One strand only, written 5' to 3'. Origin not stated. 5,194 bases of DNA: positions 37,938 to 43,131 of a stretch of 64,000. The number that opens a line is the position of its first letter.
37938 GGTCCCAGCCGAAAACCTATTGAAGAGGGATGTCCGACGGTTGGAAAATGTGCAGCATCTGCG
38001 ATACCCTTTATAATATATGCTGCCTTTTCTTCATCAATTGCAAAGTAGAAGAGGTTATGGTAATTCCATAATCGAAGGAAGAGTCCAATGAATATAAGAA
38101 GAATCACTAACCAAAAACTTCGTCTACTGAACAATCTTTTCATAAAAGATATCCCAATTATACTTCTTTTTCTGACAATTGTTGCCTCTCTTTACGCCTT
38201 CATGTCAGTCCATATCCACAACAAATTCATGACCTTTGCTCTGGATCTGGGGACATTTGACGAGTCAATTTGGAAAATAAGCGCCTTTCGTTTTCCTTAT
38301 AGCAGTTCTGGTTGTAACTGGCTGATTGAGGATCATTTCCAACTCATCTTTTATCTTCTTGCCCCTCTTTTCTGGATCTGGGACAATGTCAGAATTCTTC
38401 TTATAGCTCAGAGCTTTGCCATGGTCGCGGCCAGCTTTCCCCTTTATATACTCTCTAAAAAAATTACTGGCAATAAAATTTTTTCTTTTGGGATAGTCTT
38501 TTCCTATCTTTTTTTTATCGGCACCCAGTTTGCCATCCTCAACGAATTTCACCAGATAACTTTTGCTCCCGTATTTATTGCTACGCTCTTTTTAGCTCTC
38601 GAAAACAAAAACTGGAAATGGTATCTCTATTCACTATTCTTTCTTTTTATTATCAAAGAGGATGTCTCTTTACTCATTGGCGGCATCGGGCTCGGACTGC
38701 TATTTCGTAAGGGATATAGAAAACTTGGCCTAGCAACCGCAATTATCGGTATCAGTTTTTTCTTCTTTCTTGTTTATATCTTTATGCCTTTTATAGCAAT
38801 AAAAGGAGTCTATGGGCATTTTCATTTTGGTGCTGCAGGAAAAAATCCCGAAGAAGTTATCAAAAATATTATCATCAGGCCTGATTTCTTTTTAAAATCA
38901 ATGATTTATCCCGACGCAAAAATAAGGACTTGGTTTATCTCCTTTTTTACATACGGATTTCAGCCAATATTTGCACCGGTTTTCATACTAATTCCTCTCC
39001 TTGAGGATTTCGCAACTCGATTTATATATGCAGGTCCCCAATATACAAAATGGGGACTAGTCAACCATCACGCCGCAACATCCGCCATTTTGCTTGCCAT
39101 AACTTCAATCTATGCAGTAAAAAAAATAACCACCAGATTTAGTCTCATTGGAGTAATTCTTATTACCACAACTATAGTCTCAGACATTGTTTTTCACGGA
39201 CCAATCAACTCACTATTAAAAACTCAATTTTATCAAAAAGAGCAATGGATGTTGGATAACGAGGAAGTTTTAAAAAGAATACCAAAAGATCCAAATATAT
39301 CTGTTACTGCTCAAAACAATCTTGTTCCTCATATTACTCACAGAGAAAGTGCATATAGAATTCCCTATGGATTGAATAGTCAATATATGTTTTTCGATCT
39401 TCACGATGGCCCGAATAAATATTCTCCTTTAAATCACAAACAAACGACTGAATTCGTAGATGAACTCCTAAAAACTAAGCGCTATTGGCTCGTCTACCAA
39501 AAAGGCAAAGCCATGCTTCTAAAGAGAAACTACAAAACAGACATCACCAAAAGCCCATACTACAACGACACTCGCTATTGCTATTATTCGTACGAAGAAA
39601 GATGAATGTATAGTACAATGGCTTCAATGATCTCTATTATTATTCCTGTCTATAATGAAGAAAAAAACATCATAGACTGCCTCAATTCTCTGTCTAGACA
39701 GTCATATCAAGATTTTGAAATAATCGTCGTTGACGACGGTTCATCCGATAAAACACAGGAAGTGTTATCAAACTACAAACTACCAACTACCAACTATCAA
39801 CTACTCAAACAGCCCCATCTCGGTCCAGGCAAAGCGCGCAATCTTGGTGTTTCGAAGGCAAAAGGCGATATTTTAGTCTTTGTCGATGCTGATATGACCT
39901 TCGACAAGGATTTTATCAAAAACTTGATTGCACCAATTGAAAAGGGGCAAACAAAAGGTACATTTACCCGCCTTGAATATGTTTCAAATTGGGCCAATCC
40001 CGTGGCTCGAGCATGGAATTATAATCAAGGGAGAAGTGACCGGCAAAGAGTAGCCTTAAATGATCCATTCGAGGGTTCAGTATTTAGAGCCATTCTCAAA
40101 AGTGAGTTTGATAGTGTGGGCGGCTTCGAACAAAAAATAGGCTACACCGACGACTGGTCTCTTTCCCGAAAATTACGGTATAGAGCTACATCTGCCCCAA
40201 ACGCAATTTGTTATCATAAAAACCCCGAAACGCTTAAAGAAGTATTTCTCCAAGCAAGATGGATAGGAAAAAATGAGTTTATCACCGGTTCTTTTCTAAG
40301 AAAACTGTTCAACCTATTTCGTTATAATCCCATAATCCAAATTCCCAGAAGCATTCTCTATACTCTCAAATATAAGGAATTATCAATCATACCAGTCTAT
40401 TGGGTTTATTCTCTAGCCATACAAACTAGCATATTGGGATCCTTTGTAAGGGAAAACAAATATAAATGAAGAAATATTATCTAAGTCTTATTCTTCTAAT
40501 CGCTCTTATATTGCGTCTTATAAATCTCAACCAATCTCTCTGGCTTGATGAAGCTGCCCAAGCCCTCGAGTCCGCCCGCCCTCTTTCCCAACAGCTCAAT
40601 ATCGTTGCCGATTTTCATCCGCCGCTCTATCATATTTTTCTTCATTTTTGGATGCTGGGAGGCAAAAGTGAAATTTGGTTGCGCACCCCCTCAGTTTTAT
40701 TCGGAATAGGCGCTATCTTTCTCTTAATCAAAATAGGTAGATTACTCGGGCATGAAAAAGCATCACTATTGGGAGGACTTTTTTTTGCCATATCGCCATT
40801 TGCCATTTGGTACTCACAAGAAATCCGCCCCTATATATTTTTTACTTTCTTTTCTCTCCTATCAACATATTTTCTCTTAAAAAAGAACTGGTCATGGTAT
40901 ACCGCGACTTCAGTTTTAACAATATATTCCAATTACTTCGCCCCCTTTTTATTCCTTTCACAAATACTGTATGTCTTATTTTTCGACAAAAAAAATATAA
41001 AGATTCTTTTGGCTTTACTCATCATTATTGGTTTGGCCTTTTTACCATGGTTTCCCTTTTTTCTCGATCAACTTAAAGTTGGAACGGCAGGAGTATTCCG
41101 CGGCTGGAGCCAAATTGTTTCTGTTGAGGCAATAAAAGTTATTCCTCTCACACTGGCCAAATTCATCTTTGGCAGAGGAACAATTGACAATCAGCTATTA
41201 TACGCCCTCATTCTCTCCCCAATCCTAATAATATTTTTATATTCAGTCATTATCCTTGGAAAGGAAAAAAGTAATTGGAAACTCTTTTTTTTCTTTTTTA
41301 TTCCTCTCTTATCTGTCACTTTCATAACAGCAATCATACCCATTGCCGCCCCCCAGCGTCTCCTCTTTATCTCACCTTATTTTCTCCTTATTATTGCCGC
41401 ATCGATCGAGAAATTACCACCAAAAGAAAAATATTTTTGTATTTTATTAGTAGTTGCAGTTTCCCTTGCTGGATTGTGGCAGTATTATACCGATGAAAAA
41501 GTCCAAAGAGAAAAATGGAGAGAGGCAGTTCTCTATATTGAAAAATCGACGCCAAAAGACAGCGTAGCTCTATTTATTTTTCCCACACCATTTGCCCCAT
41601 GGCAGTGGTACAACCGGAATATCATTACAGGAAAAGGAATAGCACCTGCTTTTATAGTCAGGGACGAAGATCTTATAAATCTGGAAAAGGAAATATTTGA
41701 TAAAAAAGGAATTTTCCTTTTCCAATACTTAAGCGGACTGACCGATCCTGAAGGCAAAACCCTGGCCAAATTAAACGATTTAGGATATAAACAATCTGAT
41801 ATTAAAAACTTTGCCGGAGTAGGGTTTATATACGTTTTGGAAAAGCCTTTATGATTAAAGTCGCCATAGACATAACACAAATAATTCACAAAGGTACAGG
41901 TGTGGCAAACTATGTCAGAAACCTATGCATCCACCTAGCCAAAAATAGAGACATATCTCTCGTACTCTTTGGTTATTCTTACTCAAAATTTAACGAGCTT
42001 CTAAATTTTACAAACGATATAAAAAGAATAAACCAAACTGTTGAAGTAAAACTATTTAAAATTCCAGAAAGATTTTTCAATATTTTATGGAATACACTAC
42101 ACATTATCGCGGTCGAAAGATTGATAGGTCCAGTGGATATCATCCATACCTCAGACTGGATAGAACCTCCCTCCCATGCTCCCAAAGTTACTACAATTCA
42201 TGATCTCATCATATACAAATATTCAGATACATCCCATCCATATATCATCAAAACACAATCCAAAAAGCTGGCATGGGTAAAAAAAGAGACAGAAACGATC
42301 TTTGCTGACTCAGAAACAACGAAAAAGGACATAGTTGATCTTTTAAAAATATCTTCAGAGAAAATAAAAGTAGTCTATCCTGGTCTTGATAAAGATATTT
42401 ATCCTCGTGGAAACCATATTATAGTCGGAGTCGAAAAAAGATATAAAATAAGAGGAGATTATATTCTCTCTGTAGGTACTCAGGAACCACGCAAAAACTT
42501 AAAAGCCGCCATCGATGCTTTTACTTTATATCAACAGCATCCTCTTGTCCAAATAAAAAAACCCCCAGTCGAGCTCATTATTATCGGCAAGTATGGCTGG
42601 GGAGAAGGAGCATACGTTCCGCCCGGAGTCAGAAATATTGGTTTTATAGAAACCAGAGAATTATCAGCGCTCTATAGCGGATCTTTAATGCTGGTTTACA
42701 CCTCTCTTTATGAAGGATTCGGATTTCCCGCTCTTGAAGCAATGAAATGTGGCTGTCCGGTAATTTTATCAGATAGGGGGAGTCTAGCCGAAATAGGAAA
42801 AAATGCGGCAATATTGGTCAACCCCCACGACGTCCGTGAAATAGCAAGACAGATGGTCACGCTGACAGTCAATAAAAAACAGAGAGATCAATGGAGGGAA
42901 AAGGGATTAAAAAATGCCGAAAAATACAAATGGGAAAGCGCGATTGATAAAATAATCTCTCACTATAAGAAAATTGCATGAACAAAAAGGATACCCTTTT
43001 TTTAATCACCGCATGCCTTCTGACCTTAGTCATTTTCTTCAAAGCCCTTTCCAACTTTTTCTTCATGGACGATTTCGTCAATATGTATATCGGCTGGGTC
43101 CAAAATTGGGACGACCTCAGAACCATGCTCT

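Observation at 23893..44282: Extreme density of GT-C (polyprenyl-phosphate-sugar dependent) membrane glycosyltransferases, including a three-member paralog family with an FxQDDF...YRP motif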

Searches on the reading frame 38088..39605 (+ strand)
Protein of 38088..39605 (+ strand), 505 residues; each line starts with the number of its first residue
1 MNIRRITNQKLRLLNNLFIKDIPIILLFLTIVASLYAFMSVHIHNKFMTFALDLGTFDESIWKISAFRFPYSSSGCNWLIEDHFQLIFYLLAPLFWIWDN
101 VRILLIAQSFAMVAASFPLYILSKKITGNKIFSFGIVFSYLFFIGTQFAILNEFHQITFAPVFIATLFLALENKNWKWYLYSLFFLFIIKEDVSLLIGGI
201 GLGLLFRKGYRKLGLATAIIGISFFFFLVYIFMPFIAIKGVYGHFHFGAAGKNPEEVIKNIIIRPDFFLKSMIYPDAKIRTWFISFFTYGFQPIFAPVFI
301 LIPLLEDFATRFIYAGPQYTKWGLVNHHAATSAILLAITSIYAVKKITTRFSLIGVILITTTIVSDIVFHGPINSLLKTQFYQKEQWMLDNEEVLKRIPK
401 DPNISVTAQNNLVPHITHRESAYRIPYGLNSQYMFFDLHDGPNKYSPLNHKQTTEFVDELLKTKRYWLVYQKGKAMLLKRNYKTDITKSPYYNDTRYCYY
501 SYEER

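Call 3: search_protein_families(library=pfam, proteins=[window:38088-39605:+], max_evalue=0.01)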
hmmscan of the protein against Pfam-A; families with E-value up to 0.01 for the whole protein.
window:38088-39605:+ (505 aa): 1 family
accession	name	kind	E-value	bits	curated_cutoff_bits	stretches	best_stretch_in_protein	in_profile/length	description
PF09852.15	DUF2079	-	1.7e-46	159.7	28.2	1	45-435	3-420/459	Predicted membrane protein (DUF2079)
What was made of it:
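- Checked: 38088 is DUF2079, E 1.7e-46 (call 3).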

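Call 19: search_protein_families(library=ncbifam, proteins=[window:38088-39605:+], max_evalue=1)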
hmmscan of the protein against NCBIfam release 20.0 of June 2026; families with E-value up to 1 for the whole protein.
window:38088-39605:+ (505 aa): 0 families

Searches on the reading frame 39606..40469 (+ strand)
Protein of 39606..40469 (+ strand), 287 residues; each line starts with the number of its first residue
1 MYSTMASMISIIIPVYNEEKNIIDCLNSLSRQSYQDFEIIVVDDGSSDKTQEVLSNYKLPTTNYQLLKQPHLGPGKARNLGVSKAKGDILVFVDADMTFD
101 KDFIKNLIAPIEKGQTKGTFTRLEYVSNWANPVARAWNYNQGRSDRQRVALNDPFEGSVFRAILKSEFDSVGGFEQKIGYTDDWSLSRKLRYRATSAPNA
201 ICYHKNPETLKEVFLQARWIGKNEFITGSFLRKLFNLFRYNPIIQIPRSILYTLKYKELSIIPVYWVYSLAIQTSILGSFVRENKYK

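Call 4: search_protein_families(library=pfam, proteins=[window:39606-40469:+], max_evalue=0.01)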
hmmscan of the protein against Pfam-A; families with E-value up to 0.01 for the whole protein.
window:39606-40469:+ (287 aa): 4 families
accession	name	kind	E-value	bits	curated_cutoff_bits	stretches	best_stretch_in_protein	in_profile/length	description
PF00535.33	Glycos_transf_2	-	4.6e-36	124.7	23.3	1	10-166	1-162/168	Glycosyl transferase family 2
PF13641.12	Glyco_tranf_2_3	-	6.9e-19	69.2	27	1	9-220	3-228/230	Glycosyltransferase like family 2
PF10111.15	Glyco_tranf_2_2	-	3.4e-18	66.5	27.3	1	10-211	1-223/276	Glycosyltransferase like family 2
PF13506.12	Glyco_transf_21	-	0.00034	20.6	21.7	1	81-190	25-137/174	Glycosyl transferase family 21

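Call 39: search_solved_structures(query=window:39606-40469:+, max_evalue=0.001)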
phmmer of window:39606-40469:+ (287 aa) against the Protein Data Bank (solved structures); distinct sequences matched with E-value up to 0.001: 36.
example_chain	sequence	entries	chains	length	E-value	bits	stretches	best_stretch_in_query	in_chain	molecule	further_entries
2z87_A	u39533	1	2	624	1.1e-22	83.7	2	7-252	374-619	Chondroitin synthase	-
2z86_A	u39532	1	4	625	1.1e-22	83.7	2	7-252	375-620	Chondroitin synthase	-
5hea_A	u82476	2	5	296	5.1e-21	78.2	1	7-109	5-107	Putative glycosyltransferase (GalT1)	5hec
5tze_C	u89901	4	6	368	1.2e-17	67.2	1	9-117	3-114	Glycosyl transferase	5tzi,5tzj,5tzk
5tz8_A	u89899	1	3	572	2.3e-17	66.2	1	9-117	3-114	Glycosyl transferase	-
3bcv_A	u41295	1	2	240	2.6e-15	59.5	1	7-132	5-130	Putative glycosyltransferase protein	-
8vh7_A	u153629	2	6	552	1.9e-12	50.1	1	7-104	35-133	Heparosan synthase B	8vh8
8viw_A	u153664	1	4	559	1.9e-12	50.1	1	7-104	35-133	Heparosan synthase B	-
6p61_A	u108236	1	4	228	1.3e-11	47.4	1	6-106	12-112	Glycosyltransferase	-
9omj_A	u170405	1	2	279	2.1e-10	43.4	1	8-102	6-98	Glycosyltransferase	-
5mlz_A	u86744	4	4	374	2.3e-10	43.3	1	7-119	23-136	Dolichol monophosphate mannose synthase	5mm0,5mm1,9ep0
9omm_A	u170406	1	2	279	3e-10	42.9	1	9-102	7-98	Glycosyltransferase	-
9omh_A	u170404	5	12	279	3e-10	42.9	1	9-102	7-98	Glycosyltransferase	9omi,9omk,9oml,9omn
22ao_A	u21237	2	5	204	4.1e-10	42.5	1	5-130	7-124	GmaR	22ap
6yv7_B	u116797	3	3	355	1.3e-09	40.8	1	7-208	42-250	Glycosyl transferase, family 2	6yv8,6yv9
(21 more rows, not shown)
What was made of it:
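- Checked: The best matches of 39606 are chondroitin synthase and GalT1-type GT2s (call 39).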

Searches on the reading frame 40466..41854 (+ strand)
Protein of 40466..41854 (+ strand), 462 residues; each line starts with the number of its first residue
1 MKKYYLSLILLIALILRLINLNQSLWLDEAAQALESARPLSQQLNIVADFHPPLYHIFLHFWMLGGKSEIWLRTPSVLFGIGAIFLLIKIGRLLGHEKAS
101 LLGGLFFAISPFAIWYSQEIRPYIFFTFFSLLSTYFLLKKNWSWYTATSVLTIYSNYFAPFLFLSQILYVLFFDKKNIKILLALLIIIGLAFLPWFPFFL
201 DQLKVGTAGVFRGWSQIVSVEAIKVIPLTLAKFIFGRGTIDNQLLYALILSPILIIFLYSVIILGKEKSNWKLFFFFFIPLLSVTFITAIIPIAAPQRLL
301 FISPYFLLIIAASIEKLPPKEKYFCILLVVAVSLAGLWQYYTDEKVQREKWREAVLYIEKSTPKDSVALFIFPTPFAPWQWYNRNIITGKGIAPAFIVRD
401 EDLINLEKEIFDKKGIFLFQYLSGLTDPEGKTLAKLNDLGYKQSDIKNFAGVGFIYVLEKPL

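Call 3: search_protein_families(library=pfam, proteins=[window:40466-41854:+], max_evalue=0.01)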
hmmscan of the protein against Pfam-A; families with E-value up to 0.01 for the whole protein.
window:40466-41854:+ (462 aa): 1 family
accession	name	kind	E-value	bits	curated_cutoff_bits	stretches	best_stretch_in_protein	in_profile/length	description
PF13231.12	PMT_2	-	2e-07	31.8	26.1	1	51-195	2-157/160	Dolichyl-phosphate-mannose-protein mannosyltransferase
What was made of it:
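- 40466..41854 (+): PMT_2-type GT-C (462 aa). WLDEAAQ motif after TM1. PF13231, E 2e-7 (call 3).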

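Call 19: search_protein_families(library=ncbifam, proteins=[window:40466-41854:+], max_evalue=1)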
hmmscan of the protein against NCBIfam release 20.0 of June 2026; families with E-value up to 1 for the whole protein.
window:40466-41854:+ (462 aa): 2 families
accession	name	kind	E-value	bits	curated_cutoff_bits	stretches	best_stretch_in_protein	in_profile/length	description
NF052499.1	MnslTaseMT1671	equivalog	7.7e-07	27.9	900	1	10-346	34-378/523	mannosyltransferase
TIGR04154.1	archaeo_STT3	subfamily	0.78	8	450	1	326-368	469-514/831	oligosaccharyl transferase, archaeosortase A system-associated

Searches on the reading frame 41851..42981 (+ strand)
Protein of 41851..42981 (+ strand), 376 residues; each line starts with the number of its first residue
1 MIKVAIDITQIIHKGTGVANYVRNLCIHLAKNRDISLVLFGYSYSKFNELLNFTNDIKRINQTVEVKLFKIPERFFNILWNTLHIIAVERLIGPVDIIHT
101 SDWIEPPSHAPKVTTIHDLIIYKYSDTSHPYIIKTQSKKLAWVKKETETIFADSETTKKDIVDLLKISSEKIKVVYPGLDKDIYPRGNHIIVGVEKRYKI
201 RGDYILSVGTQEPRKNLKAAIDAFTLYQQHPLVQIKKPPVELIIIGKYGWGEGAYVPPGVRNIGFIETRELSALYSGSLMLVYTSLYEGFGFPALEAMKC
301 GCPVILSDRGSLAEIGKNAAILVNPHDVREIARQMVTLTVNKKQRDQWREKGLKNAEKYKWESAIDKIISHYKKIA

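Call 4: search_protein_families(library=pfam, proteins=[window:41851-42981:+], max_evalue=0.01)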
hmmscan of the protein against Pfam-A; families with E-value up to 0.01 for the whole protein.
window:41851-42981:+ (376 aa): 6 families
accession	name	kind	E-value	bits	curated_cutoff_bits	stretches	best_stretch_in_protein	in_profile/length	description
PF00534.26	Glycos_transf_1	-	5.8e-25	88.2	26.4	1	203-353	16-170/172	Glycosyl transferases group 1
PF13692.12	Glyco_trans_1_4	-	1.5e-19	71.1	27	1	204-338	3-139/142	Glycosyl transferases group 1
PF13439.12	Glyco_transf_4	-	1.1e-14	55.2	28.5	1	17-181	3-168/170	Glycosyltransferase Family 4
PF20706.3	GT4-conflict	-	4.4e-08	33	26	1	269-373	273-359/385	Family 4 Glycosyltransferase in conflict systems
PF00982.27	Glyco_transf_20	-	1.6e-06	27.6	32.5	1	266-370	360-469/473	Glycosyltransferase family 20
PF13524.12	Glyco_trans_1_2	-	2.4e-06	28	25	1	239-366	14-140/144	Glycosyl transferase-like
